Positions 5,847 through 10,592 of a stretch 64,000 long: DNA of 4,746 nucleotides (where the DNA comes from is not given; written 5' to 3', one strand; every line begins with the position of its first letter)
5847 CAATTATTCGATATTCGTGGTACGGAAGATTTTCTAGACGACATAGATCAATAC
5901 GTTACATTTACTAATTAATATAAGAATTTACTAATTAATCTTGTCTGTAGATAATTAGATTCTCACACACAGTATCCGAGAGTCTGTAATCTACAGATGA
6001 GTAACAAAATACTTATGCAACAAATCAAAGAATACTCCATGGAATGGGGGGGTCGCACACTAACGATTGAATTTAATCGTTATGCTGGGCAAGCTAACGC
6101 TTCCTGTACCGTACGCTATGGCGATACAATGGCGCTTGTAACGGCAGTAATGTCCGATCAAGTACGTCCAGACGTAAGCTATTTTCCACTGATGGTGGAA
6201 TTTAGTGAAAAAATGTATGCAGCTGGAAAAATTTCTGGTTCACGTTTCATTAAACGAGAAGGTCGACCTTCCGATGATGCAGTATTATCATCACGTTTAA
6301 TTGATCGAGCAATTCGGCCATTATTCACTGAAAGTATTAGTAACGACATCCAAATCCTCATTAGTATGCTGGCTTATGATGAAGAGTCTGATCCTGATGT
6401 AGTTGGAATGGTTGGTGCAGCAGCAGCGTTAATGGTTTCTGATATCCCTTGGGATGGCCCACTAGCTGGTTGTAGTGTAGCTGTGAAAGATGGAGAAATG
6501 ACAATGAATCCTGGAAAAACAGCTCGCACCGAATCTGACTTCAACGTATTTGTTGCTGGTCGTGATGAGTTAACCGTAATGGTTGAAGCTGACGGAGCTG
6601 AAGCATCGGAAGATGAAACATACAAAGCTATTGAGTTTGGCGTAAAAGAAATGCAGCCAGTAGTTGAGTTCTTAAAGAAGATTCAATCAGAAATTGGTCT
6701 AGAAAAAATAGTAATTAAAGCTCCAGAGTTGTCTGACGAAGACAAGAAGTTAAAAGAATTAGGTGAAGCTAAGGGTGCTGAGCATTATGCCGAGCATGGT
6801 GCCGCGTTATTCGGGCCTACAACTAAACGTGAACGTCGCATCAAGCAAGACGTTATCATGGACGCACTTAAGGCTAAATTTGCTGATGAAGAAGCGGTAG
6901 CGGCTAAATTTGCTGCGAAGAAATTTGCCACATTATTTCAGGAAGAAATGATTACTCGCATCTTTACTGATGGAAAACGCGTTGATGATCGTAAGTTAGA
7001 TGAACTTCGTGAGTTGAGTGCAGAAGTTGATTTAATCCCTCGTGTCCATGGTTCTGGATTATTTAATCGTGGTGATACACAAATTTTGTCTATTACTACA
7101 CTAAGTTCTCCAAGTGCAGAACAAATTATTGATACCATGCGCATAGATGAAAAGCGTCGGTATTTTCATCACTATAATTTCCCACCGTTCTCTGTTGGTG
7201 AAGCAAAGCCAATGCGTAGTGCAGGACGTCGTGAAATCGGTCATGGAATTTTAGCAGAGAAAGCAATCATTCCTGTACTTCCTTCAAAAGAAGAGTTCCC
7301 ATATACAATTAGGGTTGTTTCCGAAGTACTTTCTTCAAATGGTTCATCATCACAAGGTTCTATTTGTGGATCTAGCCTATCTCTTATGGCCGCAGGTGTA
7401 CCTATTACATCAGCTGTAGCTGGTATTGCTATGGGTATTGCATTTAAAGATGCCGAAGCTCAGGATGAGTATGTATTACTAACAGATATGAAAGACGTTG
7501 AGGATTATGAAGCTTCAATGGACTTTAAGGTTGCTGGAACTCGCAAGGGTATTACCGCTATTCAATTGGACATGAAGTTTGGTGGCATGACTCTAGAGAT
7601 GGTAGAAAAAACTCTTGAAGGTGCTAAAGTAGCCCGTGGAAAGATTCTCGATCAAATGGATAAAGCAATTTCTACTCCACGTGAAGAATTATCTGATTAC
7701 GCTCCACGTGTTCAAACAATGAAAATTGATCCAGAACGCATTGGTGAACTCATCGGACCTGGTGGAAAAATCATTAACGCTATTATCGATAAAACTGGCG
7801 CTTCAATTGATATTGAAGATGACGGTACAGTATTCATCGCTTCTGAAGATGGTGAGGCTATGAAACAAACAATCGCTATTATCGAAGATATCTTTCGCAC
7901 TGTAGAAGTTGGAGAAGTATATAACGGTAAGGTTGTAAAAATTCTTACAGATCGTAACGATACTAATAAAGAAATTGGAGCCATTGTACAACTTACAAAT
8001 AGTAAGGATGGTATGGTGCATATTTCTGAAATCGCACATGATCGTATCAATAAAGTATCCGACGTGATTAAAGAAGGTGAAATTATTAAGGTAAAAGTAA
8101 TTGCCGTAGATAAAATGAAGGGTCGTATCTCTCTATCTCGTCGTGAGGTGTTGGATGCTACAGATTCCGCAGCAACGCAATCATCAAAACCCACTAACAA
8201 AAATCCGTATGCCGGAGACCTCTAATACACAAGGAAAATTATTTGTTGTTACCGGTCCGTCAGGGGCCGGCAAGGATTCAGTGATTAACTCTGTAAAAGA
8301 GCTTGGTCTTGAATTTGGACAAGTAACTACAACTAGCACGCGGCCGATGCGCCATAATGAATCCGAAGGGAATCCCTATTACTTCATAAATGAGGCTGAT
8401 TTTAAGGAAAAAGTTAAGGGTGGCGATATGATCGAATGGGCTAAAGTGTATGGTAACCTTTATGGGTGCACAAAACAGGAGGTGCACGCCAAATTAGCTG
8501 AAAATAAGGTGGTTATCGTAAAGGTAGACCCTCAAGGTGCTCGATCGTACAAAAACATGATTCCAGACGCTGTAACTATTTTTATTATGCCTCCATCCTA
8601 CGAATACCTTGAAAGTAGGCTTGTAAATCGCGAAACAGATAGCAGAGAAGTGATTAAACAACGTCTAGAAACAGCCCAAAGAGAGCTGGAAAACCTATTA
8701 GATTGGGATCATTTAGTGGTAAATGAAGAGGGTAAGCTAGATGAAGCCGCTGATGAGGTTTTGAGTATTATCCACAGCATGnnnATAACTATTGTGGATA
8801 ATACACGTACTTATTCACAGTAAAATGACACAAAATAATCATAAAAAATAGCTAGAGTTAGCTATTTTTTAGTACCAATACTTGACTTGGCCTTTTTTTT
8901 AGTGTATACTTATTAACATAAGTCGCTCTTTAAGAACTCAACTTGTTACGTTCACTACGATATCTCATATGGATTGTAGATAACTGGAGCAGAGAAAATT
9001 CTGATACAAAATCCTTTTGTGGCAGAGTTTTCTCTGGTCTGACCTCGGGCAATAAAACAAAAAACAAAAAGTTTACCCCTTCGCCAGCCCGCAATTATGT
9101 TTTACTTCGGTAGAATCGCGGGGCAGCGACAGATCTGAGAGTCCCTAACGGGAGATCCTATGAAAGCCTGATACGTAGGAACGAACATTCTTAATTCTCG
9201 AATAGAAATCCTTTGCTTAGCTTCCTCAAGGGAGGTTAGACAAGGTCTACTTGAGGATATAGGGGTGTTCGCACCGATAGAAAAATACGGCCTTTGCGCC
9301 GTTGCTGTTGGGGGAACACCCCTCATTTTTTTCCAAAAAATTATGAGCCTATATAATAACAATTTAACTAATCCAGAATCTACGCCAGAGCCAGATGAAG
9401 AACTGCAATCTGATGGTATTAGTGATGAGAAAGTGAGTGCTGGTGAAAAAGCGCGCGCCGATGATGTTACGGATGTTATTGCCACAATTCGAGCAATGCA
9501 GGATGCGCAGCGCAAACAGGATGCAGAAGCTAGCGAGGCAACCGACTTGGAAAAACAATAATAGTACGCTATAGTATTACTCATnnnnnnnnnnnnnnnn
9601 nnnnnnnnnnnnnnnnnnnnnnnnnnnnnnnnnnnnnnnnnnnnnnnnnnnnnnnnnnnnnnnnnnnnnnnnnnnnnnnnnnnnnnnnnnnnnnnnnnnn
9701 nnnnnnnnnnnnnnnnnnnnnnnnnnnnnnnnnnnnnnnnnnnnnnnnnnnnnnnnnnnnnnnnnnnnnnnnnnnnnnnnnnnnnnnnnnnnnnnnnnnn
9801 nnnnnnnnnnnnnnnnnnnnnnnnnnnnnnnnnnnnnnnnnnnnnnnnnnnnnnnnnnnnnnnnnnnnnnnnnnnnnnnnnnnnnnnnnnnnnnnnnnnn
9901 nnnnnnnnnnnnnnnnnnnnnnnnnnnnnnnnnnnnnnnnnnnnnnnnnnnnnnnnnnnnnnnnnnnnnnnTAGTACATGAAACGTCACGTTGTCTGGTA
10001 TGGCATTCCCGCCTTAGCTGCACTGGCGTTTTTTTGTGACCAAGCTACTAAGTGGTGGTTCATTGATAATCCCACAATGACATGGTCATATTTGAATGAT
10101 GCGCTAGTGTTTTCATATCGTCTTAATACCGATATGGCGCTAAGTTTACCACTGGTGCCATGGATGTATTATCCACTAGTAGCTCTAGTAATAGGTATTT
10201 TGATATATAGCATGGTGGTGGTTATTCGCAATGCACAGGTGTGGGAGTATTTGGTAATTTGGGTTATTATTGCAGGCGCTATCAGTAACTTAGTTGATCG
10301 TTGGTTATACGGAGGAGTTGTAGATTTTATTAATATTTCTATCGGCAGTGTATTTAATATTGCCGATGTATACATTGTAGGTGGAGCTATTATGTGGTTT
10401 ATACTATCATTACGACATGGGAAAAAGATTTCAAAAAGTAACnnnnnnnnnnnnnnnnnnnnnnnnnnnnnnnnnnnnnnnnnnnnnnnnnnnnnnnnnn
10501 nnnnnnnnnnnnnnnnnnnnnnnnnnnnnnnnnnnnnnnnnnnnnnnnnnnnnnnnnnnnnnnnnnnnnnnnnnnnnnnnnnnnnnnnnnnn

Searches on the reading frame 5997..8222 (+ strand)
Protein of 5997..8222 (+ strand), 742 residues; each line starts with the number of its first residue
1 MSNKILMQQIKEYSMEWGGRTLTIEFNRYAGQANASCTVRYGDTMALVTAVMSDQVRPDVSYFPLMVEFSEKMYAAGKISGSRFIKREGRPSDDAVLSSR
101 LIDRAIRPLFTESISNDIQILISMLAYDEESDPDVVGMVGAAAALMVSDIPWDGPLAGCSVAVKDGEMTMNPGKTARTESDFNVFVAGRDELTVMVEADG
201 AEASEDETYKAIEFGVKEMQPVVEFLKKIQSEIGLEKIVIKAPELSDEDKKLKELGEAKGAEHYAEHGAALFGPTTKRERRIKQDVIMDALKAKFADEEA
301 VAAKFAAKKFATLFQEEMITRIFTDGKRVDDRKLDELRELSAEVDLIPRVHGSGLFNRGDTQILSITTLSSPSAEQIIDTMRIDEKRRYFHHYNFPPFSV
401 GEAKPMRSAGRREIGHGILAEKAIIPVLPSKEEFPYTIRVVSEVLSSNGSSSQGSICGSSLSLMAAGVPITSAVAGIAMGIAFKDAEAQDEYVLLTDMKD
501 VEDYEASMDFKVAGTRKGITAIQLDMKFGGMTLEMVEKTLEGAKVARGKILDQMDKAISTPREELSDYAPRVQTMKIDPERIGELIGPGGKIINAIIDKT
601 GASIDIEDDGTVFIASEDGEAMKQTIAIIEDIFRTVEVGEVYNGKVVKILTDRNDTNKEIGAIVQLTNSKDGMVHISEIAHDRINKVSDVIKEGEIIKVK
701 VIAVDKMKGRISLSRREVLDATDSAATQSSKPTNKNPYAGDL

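Call 50: search_protein_families(library=pfam, proteins=[window:5997-8222:+], max_evalue=0.001)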
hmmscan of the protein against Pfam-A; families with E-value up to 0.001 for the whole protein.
window:5997-8222:+ (742 aa): 6 families
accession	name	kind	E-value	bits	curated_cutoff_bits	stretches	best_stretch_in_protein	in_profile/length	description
PF01138.27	RNase_PH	-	8.3e-48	162.5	25.5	2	19-151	2-130/130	3' exoribonuclease family, domain 1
PF00575.29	S1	-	7e-14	52.4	22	1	636-716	2-74/74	S1 RNA binding domain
PF00013.35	KH_1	-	1.4e-09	38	21.5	1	573-630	2-65/66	KH domain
PF03725.20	RNase_PH_C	-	4.8e-09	36.5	20.8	1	155-217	2-66/67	3' exoribonuclease family, domain 2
PF24685.1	OB_RRP5_4th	-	0.00035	21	31.5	1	636-710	6-77/92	RRP5 OB-fold domain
PF22675.2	KH-I_KHDC4-BBP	-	0.00088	19.5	30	0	582-622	8-48/76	KHDC4/BBP-like, KH-domain type I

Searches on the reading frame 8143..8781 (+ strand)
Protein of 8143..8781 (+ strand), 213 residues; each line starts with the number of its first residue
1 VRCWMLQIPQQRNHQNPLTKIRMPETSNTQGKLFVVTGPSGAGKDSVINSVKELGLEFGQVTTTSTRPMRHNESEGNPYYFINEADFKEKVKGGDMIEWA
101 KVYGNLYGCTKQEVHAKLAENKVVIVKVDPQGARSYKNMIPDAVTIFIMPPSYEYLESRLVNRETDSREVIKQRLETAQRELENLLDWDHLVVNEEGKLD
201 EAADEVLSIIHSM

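Call 50: search_protein_families(library=pfam, proteins=[window:8143-8781:+], max_evalue=0.001)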
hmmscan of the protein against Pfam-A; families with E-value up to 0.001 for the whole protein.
window:8143-8781:+ (213 aa): 1 family
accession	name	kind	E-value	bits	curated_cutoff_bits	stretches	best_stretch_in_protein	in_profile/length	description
PF00625.27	Guanylate_kin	-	1.5e-36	126.2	25.2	1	31-211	2-180/182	Guanylate kinase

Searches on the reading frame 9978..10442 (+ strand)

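Call 50: search_protein_families(library=pfam, proteins=[window:9978-10442:+], max_evalue=0.001)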
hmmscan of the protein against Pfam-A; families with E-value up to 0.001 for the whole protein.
window:9978-10442:+ (155 aa): 1 family
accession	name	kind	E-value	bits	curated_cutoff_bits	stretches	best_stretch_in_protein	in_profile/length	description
PF01252.23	Peptidase_A8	-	9.1e-24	84.7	25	1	14-145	2-141/142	Signal peptidase (SPase) II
